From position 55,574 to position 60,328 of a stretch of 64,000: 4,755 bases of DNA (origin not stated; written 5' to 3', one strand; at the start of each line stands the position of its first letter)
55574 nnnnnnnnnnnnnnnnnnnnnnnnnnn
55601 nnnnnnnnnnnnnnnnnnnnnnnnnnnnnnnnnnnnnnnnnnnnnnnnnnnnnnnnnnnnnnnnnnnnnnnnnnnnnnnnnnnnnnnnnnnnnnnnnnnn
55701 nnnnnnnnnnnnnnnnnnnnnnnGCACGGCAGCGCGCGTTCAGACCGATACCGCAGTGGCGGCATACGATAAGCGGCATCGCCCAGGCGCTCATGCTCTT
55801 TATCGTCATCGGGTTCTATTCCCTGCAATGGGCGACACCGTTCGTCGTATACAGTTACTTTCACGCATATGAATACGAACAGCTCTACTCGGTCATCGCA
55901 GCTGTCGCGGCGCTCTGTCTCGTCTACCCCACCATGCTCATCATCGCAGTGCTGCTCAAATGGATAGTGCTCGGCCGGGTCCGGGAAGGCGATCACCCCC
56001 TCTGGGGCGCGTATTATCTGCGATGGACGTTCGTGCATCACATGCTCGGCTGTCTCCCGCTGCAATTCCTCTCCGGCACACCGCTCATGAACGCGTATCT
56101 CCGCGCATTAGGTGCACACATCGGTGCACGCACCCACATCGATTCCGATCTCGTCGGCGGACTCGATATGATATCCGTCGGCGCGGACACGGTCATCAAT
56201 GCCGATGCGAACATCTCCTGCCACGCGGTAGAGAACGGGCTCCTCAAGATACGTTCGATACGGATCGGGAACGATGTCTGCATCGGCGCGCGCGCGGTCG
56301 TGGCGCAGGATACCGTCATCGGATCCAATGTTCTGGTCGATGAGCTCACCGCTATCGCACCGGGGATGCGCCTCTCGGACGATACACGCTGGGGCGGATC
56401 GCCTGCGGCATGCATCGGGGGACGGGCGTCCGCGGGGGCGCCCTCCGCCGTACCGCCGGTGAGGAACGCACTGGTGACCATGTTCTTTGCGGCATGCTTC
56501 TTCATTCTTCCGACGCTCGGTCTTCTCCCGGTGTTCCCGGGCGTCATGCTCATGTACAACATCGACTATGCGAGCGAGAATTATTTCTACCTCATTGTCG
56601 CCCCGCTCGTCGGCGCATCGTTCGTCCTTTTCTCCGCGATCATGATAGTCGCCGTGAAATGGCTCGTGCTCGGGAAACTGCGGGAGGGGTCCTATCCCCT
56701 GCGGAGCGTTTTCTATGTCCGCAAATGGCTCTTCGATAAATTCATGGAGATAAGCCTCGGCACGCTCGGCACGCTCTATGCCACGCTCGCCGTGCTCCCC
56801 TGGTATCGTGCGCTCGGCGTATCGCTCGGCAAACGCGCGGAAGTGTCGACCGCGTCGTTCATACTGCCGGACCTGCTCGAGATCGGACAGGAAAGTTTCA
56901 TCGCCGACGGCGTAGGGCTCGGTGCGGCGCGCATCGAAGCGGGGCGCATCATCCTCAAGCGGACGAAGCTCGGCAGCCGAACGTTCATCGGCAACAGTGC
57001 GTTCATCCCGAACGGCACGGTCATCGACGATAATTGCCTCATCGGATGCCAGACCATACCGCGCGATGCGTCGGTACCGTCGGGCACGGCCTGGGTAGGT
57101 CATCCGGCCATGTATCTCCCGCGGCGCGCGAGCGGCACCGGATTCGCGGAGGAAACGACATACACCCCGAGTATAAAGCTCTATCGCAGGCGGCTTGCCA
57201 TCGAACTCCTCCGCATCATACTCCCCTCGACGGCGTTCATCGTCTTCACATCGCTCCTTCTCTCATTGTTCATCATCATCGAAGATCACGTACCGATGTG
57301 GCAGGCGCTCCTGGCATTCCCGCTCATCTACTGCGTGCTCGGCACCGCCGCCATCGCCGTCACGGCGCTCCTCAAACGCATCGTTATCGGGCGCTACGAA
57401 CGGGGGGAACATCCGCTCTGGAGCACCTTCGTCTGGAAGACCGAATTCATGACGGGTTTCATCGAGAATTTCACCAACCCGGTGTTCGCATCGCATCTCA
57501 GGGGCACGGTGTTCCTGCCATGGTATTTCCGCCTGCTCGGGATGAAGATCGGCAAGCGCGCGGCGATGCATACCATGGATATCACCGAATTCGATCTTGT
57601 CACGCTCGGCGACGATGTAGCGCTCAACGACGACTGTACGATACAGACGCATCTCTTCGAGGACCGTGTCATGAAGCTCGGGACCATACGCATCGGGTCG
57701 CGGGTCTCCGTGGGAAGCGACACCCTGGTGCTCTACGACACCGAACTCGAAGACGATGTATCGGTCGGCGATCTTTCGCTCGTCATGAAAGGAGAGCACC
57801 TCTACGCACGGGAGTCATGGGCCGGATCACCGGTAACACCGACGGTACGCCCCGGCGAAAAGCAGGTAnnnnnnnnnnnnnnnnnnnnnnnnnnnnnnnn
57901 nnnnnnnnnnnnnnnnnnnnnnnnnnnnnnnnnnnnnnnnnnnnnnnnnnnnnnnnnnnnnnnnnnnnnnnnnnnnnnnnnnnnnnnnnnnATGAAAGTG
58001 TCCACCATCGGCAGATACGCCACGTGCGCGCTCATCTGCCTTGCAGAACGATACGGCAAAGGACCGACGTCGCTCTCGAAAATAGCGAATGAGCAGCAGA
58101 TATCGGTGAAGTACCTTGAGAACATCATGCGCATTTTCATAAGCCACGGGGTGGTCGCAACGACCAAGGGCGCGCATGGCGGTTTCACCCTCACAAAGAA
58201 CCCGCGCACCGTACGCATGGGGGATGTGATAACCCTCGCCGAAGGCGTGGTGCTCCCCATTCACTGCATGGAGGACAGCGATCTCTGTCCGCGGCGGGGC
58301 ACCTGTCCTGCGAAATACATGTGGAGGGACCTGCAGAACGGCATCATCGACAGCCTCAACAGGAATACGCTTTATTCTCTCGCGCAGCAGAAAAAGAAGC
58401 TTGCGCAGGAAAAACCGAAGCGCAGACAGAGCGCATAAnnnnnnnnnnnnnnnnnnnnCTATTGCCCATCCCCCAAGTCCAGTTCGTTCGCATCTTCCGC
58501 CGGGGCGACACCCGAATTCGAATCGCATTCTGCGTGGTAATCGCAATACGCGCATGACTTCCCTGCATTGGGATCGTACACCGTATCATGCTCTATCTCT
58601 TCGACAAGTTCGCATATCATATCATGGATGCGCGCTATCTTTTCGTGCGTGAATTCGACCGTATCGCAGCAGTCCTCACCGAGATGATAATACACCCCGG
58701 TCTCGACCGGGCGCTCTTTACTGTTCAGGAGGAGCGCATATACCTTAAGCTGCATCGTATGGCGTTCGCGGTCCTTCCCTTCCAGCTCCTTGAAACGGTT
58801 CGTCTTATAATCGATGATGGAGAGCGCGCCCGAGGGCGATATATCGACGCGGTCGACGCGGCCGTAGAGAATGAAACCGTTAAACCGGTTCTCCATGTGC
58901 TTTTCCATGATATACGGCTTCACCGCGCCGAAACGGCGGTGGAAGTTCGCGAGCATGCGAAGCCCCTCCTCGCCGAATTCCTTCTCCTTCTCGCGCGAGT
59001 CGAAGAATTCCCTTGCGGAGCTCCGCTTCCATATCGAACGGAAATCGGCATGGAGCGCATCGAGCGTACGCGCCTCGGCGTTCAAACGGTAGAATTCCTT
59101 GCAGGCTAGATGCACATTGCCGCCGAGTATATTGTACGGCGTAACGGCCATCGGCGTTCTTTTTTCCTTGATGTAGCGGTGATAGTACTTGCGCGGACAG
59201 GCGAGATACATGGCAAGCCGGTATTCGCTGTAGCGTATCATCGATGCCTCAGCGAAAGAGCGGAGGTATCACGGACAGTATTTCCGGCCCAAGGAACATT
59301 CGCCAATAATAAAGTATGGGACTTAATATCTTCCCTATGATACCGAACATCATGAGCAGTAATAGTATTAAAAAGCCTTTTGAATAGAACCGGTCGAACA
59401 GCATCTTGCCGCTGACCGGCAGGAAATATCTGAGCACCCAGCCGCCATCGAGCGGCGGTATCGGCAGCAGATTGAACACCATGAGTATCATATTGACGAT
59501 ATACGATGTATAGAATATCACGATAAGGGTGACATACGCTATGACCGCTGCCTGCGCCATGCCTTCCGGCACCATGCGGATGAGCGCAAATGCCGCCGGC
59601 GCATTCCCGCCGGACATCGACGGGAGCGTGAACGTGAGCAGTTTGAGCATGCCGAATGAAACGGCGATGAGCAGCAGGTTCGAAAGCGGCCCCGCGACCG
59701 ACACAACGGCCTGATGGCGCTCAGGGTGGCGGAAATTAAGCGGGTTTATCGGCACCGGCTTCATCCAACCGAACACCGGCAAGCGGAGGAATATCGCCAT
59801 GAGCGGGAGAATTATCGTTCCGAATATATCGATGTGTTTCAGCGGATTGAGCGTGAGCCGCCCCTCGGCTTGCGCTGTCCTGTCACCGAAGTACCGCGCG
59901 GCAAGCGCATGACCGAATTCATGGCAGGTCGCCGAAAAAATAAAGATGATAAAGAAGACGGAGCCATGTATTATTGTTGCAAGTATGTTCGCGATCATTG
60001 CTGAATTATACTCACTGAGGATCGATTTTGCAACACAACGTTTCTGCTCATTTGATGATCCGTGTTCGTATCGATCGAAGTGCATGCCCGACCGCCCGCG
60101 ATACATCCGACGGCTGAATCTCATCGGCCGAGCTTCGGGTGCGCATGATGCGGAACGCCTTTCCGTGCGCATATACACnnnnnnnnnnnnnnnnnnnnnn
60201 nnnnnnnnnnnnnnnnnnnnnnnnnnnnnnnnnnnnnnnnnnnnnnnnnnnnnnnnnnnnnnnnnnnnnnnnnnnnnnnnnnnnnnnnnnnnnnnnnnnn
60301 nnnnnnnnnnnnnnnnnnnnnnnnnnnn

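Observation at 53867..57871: Membrane-embedded Pls/PosA-type single-module NRPS with a Lys-like specificity code: a candidate cationic homo-poly(amino acid) synthetase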

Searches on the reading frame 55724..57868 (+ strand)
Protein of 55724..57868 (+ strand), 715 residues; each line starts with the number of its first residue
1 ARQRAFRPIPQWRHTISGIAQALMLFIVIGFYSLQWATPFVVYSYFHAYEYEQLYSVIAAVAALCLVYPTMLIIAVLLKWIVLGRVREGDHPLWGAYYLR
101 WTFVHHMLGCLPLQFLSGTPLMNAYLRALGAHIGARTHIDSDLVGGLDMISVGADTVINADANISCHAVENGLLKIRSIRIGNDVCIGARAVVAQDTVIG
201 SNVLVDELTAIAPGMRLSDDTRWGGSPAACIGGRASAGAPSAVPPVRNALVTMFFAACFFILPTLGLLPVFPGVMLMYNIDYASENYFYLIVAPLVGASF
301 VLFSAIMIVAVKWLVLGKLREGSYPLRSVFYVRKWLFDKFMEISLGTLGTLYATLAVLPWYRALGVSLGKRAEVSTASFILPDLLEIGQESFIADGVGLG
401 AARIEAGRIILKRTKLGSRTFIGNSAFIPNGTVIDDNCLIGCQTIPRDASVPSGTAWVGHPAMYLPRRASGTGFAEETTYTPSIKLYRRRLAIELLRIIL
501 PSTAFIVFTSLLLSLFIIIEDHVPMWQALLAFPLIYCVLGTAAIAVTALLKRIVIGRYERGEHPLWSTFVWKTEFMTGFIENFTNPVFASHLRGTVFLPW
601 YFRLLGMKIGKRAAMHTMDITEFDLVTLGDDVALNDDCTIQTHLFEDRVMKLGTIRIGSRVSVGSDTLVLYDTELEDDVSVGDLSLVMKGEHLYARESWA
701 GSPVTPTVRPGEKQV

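Call 51: find_related_loci(query=A2, collection=genome_contigs, flank=6000)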
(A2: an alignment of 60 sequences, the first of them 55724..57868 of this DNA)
Query A2 (715 aa) in genome_contigs; peptide patterns used: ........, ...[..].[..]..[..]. (x = any residue, [..] = any of these).
600 stretches matched a pattern (row limit reached: there are more); 31 encode a relative of the query (tblastn E <= 1e-3); 31 distinct loci.
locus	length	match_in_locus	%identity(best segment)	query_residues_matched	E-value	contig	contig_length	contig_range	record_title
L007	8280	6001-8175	45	1-710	0e+0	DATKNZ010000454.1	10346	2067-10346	MAG TPA_asm: Candidatus Acidoferrum sp. isolate SMAG_U14751 k141_1469834, whole genome shotgun sequence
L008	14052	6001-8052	39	19-705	5e-174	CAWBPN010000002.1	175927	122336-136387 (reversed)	MAG: uncultured Bacteroidales bacterium isolate MFD01299.bin.1.187 genome assembly, contig: contig_11373, whole genome s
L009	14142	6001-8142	39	1-703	6e-162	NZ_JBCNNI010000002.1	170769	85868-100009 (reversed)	MAG: Sphingomonas sp. isolate SMAGNO97 Contig2, whole genome shotgun sequence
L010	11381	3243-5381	37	3-707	6e-158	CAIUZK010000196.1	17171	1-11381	MAG: uncultured Bacteroidetes bacterium isolate MJ-time_bin-5616 genome assembly, contig: bin-5616:196/275, whole genome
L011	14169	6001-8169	38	3-706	3e-155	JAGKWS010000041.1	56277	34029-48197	MAG: Chitinophagaceae bacterium isolate C8_D7_6 C8_D7_6_136, whole genome shotgun sequence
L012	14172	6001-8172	34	1-707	4e-128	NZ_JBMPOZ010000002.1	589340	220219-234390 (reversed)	Undibacterium sp. Ji83W NODE_2_length_589340_cov_31.538050_2, whole genome shotgun sequence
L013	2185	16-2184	37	2-706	2e-133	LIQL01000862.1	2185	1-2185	Streptomyces diastatochromogenes strain NRRL B-1698 B-1698_contig_862, whole genome shotgun sequence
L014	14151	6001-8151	35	13-714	5e-119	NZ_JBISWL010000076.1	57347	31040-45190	Kocuria sp. M1R5S2 602, whole genome shotgun sequence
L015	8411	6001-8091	36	13-708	7e-118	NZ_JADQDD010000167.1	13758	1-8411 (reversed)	Pseudonocardia sp. KRD291 167, whole genome shotgun sequence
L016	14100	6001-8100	43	6-714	8e-173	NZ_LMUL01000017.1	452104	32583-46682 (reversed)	Caulobacter sp. S45 NODE_33_length_452018_cov_10.632968, whole genome shotgun sequence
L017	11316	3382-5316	35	72-703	5e-113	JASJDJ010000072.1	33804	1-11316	MAG: Xenococcaceae cyanobacterium MO_188.B32 MO_188.c_1340, whole genome shotgun sequence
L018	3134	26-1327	46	76-707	7e-114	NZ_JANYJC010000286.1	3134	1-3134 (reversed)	MAG: Chamaesiphon sp. GL140_3_metabinner_50 GL140_3_k141_1197538, whole genome shotgun sequence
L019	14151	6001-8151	32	2-703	3e-103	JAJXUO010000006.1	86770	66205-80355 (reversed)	MAG: Proteobacteria bacterium isolate BP5.bin101 NODE_352_length_86770_cov_2.663712, whole genome shotgun sequence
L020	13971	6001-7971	32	67-714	1e-101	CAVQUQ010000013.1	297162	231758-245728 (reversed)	MAG: uncultured Alphaproteobacteria bacterium isolate MFD10007.bin.2.1 genome assembly, contig: contig_33922, whole geno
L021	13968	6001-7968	35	58-703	1e-114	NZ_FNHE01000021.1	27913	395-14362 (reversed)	Geodermatophilus siccatus strain DSM 45419, whole genome shotgun sequence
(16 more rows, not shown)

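Call 60: predict_structure(alignment_id=A2)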
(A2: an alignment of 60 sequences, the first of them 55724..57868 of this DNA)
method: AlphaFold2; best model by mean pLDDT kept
length: 715 residues; sequences in the alignment: 60
mean_pLDDT: 91.4   pTM: 0.91
mean pLDDT of the five models: 91.4, 90.2, 90.0, 89.2, 88.9
residues with pLDDT >= 90: 531; 70-90: 163; 50-70: 14; < 50: 7
segments of 3 or more residues with pLDDT < 50: 712-715
pLDDT, mean of each block of 10 residues (from residue 1): 75 96 96 88 86 91 91 97 97 97 96 93 97 96 93 96 96 97 96 97 96 95 95 74 86 92 86 84 84 91 92 95 94 94 85 86 94 82 94 90 91 95 93 95 92 91 73 76 90 91 91 88 90 95 97 96 92 93 94 97 98 96 96 97 88 97 97 97 96 95 84 42
secondary structure, 60 per line:
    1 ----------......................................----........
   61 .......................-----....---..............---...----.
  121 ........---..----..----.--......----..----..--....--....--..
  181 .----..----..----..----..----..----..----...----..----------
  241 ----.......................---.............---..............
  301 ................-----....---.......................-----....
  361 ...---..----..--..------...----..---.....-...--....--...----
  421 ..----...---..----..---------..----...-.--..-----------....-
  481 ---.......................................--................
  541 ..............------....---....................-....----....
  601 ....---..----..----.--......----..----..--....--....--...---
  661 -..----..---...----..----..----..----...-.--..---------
elements in order (helices of 4 or more, strands of 3 or more residues): H11-48 H53-83 E89-92 H96-109 H120-128 E150-152 E167-170 E173-176 E179-181 E222-224 H245-267 H271-283 H287-316 E322-325 H329-351 H357-363 E385-387 E397-401 E403-405 E408-411 E414-416 E427-429 E456-458 H476-479 H484-522 H525-554 E561-564 H568-587 H589-592 H597-604 E626-628 E643-646 E649-652 E655-657 E673-675 E698-700
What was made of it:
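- The AF2 model of residues 620-1334 has pLDDT 91.4 and pTM 0.91 (call 60).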

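Call 62: fold_search(model_id=the predicted structure, library=pdb)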
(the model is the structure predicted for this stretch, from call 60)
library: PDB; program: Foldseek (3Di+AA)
matches with E <= 10: 455; with E <= 0.001: 20
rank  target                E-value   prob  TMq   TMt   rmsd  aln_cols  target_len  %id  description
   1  8vr7_F                1.5e-04  1.00  0.12  0.44   4.2       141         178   23  crystal structure of the Pcryo_0619 N-acetyltransferase from Psychrobacter cryohalolentis K5 int he presence of acetyl (released 2024-01-31)
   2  8vr7_A                2.0e-04  1.00  0.13  0.49   2.9       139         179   21  crystal structure of the Pcryo_0619 N-acetyltransferase from Psychrobacter cryohalolentis K5 int he presence of acetyl (released 2024-01-31)
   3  8vrm_C                2.0e-04  1.00  0.13  0.47  11.2       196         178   16  Crystal structure of the Pcryo_0619 N-acetyltransferase from Psychrobacter cryohalolentis K5 (released 2024-01-31)
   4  4n6b_F                2.4e-04  1.00  0.13  0.36  14.2       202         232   15  Soybean Serine Acetyltransferase Complexed with CoA (released 2013-11-13)
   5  8vr7_C                3.0e-04  1.00  0.14  0.52  10.8       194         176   15  crystal structure of the Pcryo_0619 N-acetyltransferase from Psychrobacter cryohalolentis K5 int he presence of acetyl (released 2024-01-31)
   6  1v3w                  3.1e-04  1.00  0.12  0.47   8.1       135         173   13  Structure of Ferripyochelin binding protein from Pyrococcus horikoshii OT3 (released 2003-11-18)
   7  8vrm_A                3.3e-04  1.00  0.12  0.41   5.1       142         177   20  Crystal structure of the Pcryo_0619 N-acetyltransferase from Psychrobacter cryohalolentis K5 (released 2024-01-31)
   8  1ocx_A                3.6e-04  1.00  0.12  0.41   6.4       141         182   22  E. coli maltose-O-acetyltransferase (released 2003-06-12)
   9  4n6b_E                3.8e-04  1.00  0.14  0.37  13.9       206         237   14  Soybean Serine Acetyltransferase Complexed with CoA (released 2013-11-13)
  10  8vr7_E                3.9e-04  1.00  0.14  0.51  11.2       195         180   17  crystal structure of the Pcryo_0619 N-acetyltransferase from Psychrobacter cryohalolentis K5 int he presence of acetyl (released 2024-01-31)
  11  3hjj_A                3.9e-04  1.00  0.14  0.47   7.5       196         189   14  Crystal Structure of Maltose O-acetyltransferase from Bacillus anthracis (released 2009-06-02)
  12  8vr7_D                3.9e-04  1.00  0.13  0.46  11.8       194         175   18  crystal structure of the Pcryo_0619 N-acetyltransferase from Psychrobacter cryohalolentis K5 int he presence of acetyl (released 2024-01-31)
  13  3ect                  4.9e-04  1.00  0.15  0.54   7.8       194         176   15  Crystal Structure of the Hexapeptide-Repeat Containing-Acetyltransferase VCA0836 from Vibrio cholerae (released 2008-09-16)
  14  8vr6                  6.5e-04  1.00  0.11  0.43   5.1       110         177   24  crystal structure of the Pcryo_0619 N-acetryltransferase from Psychrobacter cryohalolentis K5 in the presence of CoA-dis (released 2024-01-31)
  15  8vrm_E                7.1e-04  1.00  0.12  0.42  11.3       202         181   19  Crystal structure of the Pcryo_0619 N-acetyltransferase from Psychrobacter cryohalolentis K5 (released 2024-01-31)
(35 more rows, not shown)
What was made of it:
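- Closest known: Trimeric left-handed beta-helix. Same: Each of the three soluble units has the LbH fold (Foldseek prob 1.0, TMt 0.4-0.54; call 62).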

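Call 83: search_solved_structures(query=window:55724-57868:+, max_evalue=1)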
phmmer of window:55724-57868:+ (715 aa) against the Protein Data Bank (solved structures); distinct sequences matched with E-value up to 1: 41.
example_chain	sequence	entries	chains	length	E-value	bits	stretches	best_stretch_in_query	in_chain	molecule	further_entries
7ar9_z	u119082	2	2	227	1.9e-05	26.6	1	384-465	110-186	CA3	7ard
4n27_A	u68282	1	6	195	4.7e-05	25.3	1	399-466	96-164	Bacterial transferase hexapeptide repeat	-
7ar9_x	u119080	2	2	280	7.2e-05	24.7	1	151-231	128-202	CAL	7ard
3tio_A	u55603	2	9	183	0.0001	24.2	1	409-708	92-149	Protein YrdA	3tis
3r3r_A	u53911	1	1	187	0.00012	24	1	649-709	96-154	ferripyochelin binding protein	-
8iuf_G1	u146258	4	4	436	0.00014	23.8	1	410-470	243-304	NDUCA1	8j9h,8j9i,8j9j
9f5x_t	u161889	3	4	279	0.0002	23.3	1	169-231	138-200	CAG2 - CA-like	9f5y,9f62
6x89_G2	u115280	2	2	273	0.00041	22.2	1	413-469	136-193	gamma carbonic anhydrase 1, mitochondrial-like | NDUCA2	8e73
7ar7_z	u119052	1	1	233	0.001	20.9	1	417-468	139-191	Gamma carbonic anhydrase 1, mitochondrial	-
7a23_q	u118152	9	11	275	0.0017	20.2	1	417-468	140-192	CA1 | Gamma carbonic anhydrase 1, mitochondrial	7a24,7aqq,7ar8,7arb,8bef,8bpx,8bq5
7tgh_C3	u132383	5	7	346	0.0037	19.1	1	410-465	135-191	Transcription factor apfi protein, putative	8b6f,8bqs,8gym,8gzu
7ar9_y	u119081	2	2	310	0.0046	18.8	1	418-466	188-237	CA2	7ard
3r1w_A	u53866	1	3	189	0.0046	18.8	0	411-463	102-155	carbonic anhydrase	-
3ixc_A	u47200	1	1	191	0.0052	18.6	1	408-466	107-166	Hexapeptide transferase family protein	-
9f5x_s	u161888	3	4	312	0.012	17.3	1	421-466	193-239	Mitochondrial NADH:ubiquinone oxidoreductase 32 kDa subunit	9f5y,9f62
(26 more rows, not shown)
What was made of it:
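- Its soluble units match LbH N-/O-acetyltransferases (calls 62, 83).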

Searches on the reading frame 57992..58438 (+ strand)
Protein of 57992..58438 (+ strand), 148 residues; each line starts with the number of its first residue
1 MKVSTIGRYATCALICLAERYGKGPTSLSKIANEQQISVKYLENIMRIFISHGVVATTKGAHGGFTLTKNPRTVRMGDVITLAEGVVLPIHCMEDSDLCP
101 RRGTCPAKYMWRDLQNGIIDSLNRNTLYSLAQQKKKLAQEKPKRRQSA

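Call 19: search_protein_families(library=pfam, proteins=[window:57992-58438:+], max_evalue=0.01)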
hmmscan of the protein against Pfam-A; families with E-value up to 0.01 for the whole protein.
window:57992-58438:+ (148 aa): 2 families
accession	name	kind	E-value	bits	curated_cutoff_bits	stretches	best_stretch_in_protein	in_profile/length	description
PF02082.26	Rrf2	-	3.5e-27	95.6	30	1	4-132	2-131/132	Iron-dependent Transcriptional regulator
PF08100.18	Dimerisation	-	0.005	17.1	25.6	1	23-69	38-85/93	O-methyltransferase dimerisation domain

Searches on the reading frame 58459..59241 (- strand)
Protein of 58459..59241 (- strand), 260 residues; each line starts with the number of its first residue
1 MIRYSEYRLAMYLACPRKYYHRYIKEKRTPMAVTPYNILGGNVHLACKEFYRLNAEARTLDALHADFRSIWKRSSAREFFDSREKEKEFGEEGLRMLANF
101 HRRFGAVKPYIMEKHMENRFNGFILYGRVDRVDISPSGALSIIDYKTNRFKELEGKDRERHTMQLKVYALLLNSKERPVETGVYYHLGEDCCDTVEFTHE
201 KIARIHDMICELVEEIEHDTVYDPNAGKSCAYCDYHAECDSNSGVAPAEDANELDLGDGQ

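Call 19: search_protein_families(library=pfam, proteins=[window:58459-59241:-], max_evalue=0.01)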
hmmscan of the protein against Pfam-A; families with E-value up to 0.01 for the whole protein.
window:58459-59241:- (260 aa): 2 families
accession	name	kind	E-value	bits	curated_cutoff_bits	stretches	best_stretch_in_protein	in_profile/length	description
PF12705.13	PDDEXK_1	-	1.1e-31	111.1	22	1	5-240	3-247/247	PD-(D/E)XK nuclease superfamily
PF01930.23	Cas_Cas4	-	2.1e-08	34.8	22.7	1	156-239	76-158/160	Domain of unknown function DUF83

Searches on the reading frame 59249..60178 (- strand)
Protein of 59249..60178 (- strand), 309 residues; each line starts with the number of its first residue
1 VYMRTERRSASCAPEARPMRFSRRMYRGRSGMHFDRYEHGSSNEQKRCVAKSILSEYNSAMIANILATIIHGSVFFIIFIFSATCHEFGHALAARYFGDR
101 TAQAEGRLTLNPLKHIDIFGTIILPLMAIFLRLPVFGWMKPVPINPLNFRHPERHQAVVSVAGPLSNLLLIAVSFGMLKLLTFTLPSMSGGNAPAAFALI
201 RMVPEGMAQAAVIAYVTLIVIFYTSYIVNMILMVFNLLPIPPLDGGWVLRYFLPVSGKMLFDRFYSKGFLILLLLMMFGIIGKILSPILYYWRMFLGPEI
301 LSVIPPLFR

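Call 20: search_protein_families(library=pfam, proteins=[window:59249-60178:-], max_evalue=0.01)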
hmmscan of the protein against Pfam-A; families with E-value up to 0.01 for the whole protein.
window:59249-60178:- (309 aa): 1 family
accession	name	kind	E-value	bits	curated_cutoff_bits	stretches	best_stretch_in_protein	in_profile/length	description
PF02163.28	Peptidase_M50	-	6e-17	62.2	27.2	1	75-277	2-219/221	Peptidase family M50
